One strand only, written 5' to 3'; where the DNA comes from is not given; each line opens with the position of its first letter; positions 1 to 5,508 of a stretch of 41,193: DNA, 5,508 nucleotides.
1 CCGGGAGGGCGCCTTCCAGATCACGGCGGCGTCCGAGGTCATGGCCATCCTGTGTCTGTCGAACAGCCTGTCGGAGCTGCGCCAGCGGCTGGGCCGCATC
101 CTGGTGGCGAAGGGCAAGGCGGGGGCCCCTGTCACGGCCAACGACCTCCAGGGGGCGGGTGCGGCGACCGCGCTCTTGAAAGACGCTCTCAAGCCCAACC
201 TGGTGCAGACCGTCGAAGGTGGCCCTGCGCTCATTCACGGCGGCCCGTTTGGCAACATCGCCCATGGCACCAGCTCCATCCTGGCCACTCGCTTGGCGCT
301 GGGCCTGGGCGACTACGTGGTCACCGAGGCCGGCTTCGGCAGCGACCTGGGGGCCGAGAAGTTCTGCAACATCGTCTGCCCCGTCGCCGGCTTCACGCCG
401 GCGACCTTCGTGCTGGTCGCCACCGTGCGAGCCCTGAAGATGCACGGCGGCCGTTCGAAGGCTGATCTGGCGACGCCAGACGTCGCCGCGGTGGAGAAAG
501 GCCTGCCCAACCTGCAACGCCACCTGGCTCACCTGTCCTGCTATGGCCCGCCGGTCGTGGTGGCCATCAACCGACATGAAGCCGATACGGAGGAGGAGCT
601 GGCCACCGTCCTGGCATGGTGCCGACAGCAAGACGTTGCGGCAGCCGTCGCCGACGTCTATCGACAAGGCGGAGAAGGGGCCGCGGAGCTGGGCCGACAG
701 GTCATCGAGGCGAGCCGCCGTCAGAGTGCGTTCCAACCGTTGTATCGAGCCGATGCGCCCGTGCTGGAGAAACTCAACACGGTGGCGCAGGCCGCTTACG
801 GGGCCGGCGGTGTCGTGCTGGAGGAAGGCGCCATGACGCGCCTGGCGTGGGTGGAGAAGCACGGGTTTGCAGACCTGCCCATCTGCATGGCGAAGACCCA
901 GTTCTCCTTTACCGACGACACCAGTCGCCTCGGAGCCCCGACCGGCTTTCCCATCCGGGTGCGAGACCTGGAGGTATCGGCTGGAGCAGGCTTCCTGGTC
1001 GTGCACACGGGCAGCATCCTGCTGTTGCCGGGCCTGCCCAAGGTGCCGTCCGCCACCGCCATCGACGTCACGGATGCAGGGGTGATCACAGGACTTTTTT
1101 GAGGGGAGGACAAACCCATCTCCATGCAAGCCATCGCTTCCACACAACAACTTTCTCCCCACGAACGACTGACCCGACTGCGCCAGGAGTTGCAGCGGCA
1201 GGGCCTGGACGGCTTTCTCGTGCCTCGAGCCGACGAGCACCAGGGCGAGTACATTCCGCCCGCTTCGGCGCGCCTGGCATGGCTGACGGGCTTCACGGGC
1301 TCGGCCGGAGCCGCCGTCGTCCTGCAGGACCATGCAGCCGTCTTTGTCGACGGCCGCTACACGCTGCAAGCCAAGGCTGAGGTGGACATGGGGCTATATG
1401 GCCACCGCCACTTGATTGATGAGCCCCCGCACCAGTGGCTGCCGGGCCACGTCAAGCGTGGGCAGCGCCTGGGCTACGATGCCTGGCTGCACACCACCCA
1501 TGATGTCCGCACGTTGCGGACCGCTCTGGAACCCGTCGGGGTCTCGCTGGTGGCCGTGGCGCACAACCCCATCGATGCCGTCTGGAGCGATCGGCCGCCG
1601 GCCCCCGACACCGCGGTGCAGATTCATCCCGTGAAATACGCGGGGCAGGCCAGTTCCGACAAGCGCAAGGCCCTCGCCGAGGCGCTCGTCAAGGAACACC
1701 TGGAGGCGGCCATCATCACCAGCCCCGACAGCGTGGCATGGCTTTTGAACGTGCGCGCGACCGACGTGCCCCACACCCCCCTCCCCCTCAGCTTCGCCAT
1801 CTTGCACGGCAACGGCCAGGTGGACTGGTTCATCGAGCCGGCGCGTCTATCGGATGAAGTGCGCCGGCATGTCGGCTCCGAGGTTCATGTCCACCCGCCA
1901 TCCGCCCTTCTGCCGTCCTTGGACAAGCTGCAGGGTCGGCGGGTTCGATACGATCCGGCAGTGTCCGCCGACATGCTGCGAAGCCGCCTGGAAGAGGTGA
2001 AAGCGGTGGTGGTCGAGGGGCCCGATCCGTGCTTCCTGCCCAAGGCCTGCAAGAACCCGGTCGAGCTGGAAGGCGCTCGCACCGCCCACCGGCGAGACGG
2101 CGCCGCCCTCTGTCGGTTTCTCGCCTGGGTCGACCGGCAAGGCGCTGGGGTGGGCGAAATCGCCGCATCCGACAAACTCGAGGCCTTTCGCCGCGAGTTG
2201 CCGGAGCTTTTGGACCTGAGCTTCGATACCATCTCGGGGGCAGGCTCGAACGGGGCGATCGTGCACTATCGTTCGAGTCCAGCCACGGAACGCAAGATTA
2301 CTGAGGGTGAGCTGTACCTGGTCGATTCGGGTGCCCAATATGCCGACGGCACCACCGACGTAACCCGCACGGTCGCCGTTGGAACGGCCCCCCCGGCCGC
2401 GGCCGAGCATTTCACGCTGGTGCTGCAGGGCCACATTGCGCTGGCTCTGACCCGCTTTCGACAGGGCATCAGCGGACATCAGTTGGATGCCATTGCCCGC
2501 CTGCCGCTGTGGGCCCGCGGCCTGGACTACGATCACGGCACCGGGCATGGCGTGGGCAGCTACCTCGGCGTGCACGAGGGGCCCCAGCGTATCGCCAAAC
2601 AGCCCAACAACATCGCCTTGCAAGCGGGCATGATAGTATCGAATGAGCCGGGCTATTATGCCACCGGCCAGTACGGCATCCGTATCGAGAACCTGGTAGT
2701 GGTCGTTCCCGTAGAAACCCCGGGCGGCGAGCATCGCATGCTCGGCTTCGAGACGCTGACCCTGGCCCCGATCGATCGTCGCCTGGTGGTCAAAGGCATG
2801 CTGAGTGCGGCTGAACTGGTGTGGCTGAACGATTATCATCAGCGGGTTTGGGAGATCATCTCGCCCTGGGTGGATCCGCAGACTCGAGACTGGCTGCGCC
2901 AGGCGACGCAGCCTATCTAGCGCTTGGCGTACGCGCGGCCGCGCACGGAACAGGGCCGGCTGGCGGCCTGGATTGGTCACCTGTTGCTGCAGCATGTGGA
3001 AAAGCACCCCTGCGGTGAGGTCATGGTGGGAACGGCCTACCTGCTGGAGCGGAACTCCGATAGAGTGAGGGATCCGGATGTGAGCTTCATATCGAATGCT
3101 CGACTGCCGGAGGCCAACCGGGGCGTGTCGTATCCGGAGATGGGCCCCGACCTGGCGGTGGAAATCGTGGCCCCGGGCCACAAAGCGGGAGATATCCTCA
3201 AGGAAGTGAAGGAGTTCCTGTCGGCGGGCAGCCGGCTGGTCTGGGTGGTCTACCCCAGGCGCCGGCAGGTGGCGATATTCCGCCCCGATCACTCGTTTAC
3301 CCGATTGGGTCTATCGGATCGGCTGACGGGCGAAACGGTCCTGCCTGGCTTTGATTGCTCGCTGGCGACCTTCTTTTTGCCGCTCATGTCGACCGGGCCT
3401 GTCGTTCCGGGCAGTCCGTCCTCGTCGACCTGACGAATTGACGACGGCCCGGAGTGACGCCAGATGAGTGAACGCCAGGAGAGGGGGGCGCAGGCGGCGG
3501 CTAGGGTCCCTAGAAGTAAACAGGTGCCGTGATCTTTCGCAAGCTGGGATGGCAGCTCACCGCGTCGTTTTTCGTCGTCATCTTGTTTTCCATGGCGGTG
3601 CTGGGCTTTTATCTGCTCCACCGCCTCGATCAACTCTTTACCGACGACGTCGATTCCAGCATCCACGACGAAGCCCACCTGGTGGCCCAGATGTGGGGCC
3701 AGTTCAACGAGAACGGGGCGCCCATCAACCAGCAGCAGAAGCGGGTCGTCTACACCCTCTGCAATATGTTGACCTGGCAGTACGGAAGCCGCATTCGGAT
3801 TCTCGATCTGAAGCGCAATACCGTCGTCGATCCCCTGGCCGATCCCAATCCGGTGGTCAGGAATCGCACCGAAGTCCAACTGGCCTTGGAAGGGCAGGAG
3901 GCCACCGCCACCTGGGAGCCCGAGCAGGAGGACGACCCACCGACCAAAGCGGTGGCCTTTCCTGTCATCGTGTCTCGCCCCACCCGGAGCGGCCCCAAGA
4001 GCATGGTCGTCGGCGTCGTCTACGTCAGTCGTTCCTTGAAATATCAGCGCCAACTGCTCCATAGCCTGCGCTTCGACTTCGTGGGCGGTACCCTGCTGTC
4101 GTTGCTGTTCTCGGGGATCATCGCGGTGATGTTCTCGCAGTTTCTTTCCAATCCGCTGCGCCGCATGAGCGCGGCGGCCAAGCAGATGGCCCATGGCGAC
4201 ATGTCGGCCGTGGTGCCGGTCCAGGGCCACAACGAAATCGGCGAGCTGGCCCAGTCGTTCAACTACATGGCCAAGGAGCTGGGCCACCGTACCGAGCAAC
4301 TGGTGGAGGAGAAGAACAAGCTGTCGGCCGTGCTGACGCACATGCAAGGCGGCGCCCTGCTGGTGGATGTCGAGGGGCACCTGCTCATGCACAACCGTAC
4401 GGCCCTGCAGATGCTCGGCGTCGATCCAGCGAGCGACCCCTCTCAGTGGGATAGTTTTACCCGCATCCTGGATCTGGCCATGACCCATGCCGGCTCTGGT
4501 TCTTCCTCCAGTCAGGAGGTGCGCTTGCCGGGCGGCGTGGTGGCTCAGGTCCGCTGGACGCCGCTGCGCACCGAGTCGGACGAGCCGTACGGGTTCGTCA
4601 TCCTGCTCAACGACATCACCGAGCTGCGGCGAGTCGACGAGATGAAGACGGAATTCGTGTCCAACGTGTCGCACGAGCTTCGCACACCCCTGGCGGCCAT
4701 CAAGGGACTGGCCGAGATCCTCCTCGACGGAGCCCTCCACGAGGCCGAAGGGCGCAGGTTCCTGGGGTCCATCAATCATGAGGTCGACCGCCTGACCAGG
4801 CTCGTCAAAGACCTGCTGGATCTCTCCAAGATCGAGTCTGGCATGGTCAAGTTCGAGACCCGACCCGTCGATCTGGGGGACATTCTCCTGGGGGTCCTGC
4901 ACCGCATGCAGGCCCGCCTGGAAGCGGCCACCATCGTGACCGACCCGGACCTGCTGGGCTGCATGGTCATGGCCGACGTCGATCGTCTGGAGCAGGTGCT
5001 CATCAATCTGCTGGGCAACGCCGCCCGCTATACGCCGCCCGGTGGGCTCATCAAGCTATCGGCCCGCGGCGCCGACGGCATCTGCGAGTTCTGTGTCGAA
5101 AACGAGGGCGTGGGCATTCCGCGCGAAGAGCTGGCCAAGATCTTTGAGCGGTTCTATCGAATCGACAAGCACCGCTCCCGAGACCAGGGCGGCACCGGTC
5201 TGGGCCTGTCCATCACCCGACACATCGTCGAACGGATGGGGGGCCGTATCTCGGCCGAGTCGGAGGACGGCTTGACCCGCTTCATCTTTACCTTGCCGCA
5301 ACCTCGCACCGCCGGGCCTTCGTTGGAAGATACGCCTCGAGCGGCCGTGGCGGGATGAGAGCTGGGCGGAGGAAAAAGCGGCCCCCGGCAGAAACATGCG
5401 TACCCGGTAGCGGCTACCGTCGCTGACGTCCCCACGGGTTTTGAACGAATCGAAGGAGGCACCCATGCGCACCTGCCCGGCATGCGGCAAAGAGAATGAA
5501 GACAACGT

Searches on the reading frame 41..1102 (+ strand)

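Call 48: search_protein_families(library=pfam, proteins=[window:41-1102:+], max_evalue=0.0001)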
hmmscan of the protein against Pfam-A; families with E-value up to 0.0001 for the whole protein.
window:41-1102:+ (353 aa): 1 family
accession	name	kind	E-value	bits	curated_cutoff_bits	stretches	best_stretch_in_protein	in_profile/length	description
PF01268.25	FTHFS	-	9.3e-143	476.8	27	1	1-353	203-556/556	Formate--tetrahydrofolate ligase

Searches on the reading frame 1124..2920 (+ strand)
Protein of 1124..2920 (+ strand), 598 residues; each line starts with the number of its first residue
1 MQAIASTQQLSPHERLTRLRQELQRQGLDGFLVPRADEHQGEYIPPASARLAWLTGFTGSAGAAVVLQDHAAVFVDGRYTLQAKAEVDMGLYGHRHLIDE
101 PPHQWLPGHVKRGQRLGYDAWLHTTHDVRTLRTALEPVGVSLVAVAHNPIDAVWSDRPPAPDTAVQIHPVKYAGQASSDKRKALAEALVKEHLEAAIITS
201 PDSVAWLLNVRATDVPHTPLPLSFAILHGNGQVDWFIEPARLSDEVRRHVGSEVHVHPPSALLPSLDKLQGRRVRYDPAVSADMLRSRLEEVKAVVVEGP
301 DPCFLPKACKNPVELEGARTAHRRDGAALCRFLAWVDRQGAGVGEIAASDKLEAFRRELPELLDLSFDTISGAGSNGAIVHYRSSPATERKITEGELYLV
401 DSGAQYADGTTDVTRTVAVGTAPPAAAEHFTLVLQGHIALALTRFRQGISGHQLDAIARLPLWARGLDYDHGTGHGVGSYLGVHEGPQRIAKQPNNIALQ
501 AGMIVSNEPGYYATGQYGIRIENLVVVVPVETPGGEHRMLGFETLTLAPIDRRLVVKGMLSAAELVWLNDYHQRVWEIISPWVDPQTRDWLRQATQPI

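Call 48: search_protein_families(library=pfam, proteins=[window:1124-2920:+], max_evalue=0.0001)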
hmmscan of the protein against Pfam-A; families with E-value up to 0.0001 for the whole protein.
window:1124-2920:+ (598 aa): 4 families
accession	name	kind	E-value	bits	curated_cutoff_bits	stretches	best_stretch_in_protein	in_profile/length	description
PF00557.29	Peptidase_M24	-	1.7e-49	168.9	23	1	318-527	3-206/208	Metallopeptidase family M24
PF16189.11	Creatinase_N_2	-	9.8e-40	136.6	29.7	1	156-314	1-161/161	Creatinase/Prolidase N-terminal domain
PF16188.10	Peptidase_M24_C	-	6.3e-24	84.1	28.9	1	539-598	2-63/63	C-terminal region of peptidase_M24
PF01321.24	Creatinase_N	-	4.8e-20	72.8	22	1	15-136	1-111/128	Creatinase/Prolidase N-terminal domain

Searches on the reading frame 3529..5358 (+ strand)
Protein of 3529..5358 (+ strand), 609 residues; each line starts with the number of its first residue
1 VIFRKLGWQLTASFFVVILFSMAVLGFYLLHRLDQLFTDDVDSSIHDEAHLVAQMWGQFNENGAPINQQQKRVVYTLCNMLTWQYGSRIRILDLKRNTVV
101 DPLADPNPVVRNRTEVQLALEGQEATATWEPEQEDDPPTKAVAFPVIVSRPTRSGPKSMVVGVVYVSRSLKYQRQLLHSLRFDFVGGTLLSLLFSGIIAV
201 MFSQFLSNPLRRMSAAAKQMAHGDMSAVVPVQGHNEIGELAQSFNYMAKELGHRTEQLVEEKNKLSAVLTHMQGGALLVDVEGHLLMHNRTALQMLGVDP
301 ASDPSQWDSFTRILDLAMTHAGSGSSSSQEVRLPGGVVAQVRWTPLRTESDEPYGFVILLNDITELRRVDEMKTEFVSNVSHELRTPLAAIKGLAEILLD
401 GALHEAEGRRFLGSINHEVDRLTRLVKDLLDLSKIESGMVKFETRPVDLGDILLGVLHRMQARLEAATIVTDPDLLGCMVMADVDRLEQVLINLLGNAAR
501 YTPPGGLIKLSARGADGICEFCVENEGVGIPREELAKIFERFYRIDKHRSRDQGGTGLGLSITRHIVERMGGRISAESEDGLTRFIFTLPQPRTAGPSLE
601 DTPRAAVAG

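Call 48: search_protein_families(library=pfam, proteins=[window:3529-5358:+], max_evalue=0.0001)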
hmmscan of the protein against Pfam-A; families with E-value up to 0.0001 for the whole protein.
window:3529-5358:+ (609 aa): 3 families
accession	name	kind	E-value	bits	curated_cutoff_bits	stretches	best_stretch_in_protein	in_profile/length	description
PF02518.31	HATPase_c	-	2.7e-29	102.3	26.4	1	483-592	2-110/111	Histidine kinase-, DNA gyrase B-, and HSP90-like ATPase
PF00512.31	HisKA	-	2e-22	79.4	26.9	1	372-438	1-66/66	His Kinase A (phospho-acceptor) domain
PF00672.30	HAMP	-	2.7e-15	56.9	25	1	203-251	3-51/53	HAMP domain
